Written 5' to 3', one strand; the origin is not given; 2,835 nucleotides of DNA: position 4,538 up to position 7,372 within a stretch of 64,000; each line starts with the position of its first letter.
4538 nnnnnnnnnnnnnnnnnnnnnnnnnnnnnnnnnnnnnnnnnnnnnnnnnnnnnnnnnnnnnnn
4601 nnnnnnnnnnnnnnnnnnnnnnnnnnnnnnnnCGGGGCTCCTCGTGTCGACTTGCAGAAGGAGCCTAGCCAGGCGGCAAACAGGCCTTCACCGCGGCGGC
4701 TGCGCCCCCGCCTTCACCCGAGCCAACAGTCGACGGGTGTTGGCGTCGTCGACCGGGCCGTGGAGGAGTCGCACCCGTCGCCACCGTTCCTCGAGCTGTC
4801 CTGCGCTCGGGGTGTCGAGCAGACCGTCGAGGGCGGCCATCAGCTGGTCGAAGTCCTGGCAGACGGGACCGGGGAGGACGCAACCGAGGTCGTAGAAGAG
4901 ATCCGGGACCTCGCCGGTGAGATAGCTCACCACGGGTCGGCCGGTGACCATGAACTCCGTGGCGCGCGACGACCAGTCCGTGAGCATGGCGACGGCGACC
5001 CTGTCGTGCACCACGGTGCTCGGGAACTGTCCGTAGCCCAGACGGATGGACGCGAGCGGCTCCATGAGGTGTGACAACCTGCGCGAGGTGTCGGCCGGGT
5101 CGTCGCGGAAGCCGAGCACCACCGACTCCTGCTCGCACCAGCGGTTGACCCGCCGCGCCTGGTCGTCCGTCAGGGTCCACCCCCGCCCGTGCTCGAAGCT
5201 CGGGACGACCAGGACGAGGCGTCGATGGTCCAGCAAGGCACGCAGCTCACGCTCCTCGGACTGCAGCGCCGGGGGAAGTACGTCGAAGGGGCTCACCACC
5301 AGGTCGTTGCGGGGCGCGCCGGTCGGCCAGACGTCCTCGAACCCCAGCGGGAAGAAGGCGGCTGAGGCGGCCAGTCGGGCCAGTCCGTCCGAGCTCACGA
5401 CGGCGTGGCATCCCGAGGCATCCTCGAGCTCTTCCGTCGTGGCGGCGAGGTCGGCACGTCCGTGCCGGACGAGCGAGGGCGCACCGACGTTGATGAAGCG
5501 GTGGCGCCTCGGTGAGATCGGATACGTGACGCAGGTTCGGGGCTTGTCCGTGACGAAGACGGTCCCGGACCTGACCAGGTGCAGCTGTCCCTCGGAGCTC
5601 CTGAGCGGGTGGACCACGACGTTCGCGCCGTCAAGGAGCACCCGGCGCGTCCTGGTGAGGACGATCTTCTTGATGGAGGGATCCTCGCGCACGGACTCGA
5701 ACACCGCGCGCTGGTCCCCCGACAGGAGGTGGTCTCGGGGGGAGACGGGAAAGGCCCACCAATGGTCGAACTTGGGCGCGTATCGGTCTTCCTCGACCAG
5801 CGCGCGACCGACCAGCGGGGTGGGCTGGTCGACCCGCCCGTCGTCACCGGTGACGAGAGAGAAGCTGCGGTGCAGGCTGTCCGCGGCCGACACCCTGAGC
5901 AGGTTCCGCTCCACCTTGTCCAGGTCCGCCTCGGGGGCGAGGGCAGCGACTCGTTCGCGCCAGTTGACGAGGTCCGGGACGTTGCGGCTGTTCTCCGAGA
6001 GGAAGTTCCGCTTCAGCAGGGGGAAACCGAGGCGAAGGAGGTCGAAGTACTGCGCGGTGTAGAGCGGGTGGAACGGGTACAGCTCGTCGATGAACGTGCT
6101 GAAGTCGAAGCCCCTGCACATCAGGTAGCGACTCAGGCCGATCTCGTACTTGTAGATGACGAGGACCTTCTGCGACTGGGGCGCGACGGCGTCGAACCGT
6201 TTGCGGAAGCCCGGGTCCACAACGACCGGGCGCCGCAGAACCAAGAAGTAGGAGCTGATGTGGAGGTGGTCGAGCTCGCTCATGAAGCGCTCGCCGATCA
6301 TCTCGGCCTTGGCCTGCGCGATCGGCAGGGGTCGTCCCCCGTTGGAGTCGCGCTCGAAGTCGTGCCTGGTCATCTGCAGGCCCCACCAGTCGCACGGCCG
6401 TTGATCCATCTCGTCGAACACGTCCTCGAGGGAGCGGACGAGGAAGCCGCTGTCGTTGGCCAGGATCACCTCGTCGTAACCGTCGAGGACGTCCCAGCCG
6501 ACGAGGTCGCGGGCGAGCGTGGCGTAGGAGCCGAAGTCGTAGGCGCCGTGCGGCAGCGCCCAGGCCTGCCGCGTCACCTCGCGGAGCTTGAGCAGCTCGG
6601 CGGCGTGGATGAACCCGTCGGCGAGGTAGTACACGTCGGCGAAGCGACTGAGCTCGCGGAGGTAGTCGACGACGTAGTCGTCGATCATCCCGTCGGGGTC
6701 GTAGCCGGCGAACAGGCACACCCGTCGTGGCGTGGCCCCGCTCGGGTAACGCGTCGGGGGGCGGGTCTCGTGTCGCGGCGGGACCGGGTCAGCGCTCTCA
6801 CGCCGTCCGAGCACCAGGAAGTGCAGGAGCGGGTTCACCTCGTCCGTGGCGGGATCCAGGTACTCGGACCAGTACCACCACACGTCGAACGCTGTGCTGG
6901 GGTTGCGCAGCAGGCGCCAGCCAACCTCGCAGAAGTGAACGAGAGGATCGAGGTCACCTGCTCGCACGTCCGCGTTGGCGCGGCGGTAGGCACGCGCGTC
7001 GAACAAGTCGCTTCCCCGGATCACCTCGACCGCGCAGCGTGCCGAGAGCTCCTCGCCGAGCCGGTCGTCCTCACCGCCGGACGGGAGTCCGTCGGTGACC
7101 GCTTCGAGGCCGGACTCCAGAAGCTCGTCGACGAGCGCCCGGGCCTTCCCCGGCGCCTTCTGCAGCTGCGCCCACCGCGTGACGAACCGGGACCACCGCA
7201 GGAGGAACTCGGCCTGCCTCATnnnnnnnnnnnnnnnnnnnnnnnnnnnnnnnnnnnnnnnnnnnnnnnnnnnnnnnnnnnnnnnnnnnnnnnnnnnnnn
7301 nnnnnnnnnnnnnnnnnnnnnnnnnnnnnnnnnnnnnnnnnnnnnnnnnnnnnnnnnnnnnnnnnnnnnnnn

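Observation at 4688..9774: Pair A: RgpF-like + TagF paralogs with reciprocal active-site loss and translational coupling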

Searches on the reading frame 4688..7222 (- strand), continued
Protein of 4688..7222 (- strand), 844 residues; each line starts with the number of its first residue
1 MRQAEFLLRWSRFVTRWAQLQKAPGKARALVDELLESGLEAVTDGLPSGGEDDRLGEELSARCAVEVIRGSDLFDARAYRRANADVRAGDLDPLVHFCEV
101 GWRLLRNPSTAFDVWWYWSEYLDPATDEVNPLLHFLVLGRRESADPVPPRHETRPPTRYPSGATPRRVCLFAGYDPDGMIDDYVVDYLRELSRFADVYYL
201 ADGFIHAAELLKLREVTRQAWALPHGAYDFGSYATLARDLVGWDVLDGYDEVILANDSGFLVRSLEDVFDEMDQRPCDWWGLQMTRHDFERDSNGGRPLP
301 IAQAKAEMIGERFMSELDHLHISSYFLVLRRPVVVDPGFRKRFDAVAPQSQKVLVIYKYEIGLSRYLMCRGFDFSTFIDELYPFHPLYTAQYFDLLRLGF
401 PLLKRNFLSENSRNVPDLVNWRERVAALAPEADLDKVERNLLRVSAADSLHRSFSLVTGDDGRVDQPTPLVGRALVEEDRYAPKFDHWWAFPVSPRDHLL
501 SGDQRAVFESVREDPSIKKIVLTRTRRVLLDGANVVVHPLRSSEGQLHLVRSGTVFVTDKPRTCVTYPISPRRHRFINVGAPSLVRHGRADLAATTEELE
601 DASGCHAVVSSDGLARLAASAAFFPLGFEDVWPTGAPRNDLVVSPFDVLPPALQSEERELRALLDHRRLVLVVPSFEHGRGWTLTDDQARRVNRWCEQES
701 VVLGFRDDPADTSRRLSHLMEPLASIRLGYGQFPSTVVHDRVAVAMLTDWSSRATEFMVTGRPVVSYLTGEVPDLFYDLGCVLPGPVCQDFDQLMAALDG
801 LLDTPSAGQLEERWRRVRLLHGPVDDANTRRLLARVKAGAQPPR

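Call 23: find_encoding_contigs(protein=P0002, flank=10000, max_places=3)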
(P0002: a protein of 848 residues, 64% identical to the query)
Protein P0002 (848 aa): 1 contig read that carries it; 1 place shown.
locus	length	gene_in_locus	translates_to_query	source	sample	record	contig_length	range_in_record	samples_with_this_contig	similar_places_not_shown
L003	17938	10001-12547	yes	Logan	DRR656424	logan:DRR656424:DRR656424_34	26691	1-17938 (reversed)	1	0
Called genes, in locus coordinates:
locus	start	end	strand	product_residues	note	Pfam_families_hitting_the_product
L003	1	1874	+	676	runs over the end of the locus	-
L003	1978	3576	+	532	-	PF00890:FAD_binding_2, PF01266:DAO (weak), PF07992:Pyr_redox_2 (faint), PF02910:Succ_DH_flav_C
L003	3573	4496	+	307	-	PF02749:QRPTase_N, PF01729:QRPTase_C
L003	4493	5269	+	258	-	PF03309:Pan_kinase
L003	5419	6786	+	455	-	-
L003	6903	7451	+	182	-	-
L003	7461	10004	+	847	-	PF04464:Glyphos_transf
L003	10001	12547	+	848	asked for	PF05045:RgpF, PF04464:Glyphos_transf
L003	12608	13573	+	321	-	PF13489:Methyltransf_23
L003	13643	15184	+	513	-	PF01336:tRNA_anti-codon, PF00152:tRNA-synt_2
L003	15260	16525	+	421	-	PF07730:HisKA_3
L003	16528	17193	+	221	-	PF00072:Response_reg, PF00196:GerE, PF08281:Sigma70_r4_2 (weak)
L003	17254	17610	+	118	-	PF11774:Lsr2, PF23359:Lsr2_DNA-bd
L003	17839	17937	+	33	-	?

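Call 44: predict_structure(alignment_id=A2)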
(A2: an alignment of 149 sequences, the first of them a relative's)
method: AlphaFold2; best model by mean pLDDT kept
length: 844 residues; sequences in the alignment: 149
mean_pLDDT: 94.7   pTM: 0.93
mean pLDDT of the five models: 94.7, 94.5, 94.3, 94.3, 93.9
residues with pLDDT >= 90: 749; 70-90: 82; 50-70: 12; < 50: 1
segments of 3 or more residues with pLDDT < 50: none
pLDDT, mean of each block of 10 residues (from residue 1): 94 96 96 98 88 76 98 98 96 98 97 97 95 98 97 97 97 95 98 99 95 98 96 98 98 98 98 98 91 82 96 94 97 98 96 95 97 98 92 97 97 96 98 98 96 97 95 96 98 96 98 98 96 98 97 97 94 96 78 86 94 88 90 96 98 98 98 88 93 98 95 91 92 95 97 94 93 81 93 97 96 93 93 93 54
secondary structure, 60 per line:
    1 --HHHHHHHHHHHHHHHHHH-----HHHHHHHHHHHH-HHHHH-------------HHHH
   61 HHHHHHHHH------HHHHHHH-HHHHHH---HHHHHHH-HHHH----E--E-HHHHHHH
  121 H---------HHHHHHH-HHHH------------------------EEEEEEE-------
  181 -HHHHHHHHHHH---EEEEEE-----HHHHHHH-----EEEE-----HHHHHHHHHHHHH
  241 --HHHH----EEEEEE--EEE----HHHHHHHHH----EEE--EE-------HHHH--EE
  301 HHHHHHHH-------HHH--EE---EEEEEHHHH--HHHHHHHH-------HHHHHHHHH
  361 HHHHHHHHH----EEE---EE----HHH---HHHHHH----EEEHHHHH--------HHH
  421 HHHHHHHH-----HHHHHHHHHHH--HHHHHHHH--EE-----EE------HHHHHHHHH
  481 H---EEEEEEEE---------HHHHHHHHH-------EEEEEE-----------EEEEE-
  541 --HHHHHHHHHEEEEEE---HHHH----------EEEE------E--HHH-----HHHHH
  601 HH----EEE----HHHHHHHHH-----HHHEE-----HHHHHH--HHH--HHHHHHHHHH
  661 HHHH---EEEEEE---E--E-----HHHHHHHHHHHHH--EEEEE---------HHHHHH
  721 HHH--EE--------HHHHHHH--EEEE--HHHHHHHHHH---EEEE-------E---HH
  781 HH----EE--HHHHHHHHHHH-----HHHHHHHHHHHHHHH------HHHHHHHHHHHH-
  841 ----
elements in order (helices of 4 or more, strands of 3 or more residues): H3-20 H26-37 H39-43 H57-69 H76-82 H84-89 H93-99 H101-104 H114-121 H131-137 H139-142 E167-173 H182-192 E196-201 H207-213 E219-222 H228-240 H243-246 E251-256 E259-261 H266-274 E279-281 H293-296 H301-308 E326-330 H331-334 H337-344 H352-369 E374-376 H392-397 E402-404 H405-409 H418-428 H434-444 H447-454 H472-481 E485-492 H502-510 E518-523 E535-539 H543-551 E552-557 H561-564 E575-578 H596-602 E607-609 H614-622 H638-643 H651-664 E668-673 H686-698 E701-705 H715-723 H736-742 E745-748 H751-760 E764-767 H779-782 H791-801 H807-821 H828-839

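Call 48: fold_search(model_id=the predicted structure, library=pdb)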
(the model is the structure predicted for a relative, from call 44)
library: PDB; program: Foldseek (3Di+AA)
matches with E <= 10: 1504; with E <= 0.001: 249
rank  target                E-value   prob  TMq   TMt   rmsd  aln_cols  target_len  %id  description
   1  3l7j_D                1.9e-13  1.00  0.35  0.67   4.5       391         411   13  Structure of the Wall Teichoic Acid Polymerase TagF, H444N variant (released 2010-04-28)
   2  3l7j_A                3.5e-13  1.00  0.36  0.69   7.9       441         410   13  Structure of the Wall Teichoic Acid Polymerase TagF, H444N variant (released 2010-04-28)
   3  8va1_D                6.3e-13  1.00  0.33  0.49   6.2       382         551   17  S. aureus TarL H300N in complex with CDP-ribitol (single tetramer) (released 2024-04-03)
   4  3l7l_D                7.9e-13  1.00  0.35  0.69   4.2       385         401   13  Structure of the Wall Teichoic Acid Polymerase TagF, H444N + CDPG (30 minute soak) (released 2010-04-28)
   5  3l7k_B                7.9e-13  1.00  0.36  0.69   4.4       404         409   13  Structure of the Wall Teichoic Acid Polymerase TagF, H444N + CDPG (15 minute soak) (released 2010-04-28)
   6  3l7k_D                7.9e-13  1.00  0.34  0.68   5.0       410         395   11  Structure of the Wall Teichoic Acid Polymerase TagF, H444N + CDPG (15 minute soak) (released 2010-04-28)
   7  3l7m_A                1.1e-12  1.00  0.35  0.68   8.0       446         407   12  Structure of the Wall Teichoic Acid Polymerase TagF, H548A (released 2010-04-28)
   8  3l7i_D                2.0e-12  1.00  0.35  0.68   8.0       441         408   13  Structure of the Wall Teichoic Acid Polymerase TagF (released 2010-04-28)
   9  3l7i_A                2.1e-12  1.00  0.35  0.68   4.5       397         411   13  Structure of the Wall Teichoic Acid Polymerase TagF (released 2010-04-28)
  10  8va1_B                2.2e-12  1.00  0.31  0.45   6.3       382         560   17  S. aureus TarL H300N in complex with CDP-ribitol (single tetramer) (released 2024-04-03)
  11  3l7m_D                2.7e-12  1.00  0.35  0.68   4.4       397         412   12  Structure of the Wall Teichoic Acid Polymerase TagF, H548A (released 2010-04-28)
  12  3l7j_C                5.7e-12  1.00  0.34  0.66   8.0       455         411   12  Structure of the Wall Teichoic Acid Polymerase TagF, H444N variant (released 2010-04-28)
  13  3l7m_B                6.1e-12  1.00  0.36  0.69   7.9       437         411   14  Structure of the Wall Teichoic Acid Polymerase TagF, H548A (released 2010-04-28)
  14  3l7j_B                1.5e-11  1.00  0.35  0.67   4.8       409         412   13  Structure of the Wall Teichoic Acid Polymerase TagF, H444N variant (released 2010-04-28)
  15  8va1_A                9.9e-11  1.00  0.33  0.48   6.0       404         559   17  S. aureus TarL H300N in complex with CDP-ribitol (single tetramer) (released 2024-04-03)
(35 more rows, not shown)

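Call 59: find_encoding_contigs(protein=P0006, flank=10000, max_places=2)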
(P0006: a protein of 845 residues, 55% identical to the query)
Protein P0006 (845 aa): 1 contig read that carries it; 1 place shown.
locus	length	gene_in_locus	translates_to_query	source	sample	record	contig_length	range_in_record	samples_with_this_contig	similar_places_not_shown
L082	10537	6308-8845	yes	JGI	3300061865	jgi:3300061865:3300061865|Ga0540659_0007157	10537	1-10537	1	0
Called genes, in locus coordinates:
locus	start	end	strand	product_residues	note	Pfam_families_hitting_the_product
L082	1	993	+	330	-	?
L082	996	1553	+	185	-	PF04138:GtrA_DPMS_TM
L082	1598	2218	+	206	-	PF25087:GMPPB_C (faint), PF25084:LbH_EIF2B (faint), PF00132:Hexapep (weak)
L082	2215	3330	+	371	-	PF01041:DegT_DnrJ_EryC1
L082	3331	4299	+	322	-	PF00535:Glycos_transf_2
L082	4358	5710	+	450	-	-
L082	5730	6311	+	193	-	-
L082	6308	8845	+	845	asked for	PF05045:RgpF, PF04464:Glyphos_transf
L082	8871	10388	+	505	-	PF01336:tRNA_anti-codon, PF00152:tRNA-synt_2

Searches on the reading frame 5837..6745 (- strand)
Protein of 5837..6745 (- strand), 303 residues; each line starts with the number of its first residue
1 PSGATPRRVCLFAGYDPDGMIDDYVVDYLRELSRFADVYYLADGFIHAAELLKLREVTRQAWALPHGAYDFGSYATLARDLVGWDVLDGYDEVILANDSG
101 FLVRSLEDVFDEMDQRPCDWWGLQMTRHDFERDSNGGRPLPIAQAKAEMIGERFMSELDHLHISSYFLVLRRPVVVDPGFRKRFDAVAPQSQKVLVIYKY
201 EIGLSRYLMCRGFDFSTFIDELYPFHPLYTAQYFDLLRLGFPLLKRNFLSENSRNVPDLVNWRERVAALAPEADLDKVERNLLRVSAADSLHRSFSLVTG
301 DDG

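Call 52: search_solved_structures(query=A4, max_evalue=10, show_alignments=3)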
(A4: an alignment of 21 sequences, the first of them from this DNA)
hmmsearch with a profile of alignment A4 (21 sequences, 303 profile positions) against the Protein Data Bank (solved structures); distinct sequences matched with E-value up to 10: 1.
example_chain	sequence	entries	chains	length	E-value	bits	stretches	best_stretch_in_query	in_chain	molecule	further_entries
2zed_A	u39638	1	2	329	1.2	11.6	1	231-290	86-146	Glutaminyl-peptide cyclotransferase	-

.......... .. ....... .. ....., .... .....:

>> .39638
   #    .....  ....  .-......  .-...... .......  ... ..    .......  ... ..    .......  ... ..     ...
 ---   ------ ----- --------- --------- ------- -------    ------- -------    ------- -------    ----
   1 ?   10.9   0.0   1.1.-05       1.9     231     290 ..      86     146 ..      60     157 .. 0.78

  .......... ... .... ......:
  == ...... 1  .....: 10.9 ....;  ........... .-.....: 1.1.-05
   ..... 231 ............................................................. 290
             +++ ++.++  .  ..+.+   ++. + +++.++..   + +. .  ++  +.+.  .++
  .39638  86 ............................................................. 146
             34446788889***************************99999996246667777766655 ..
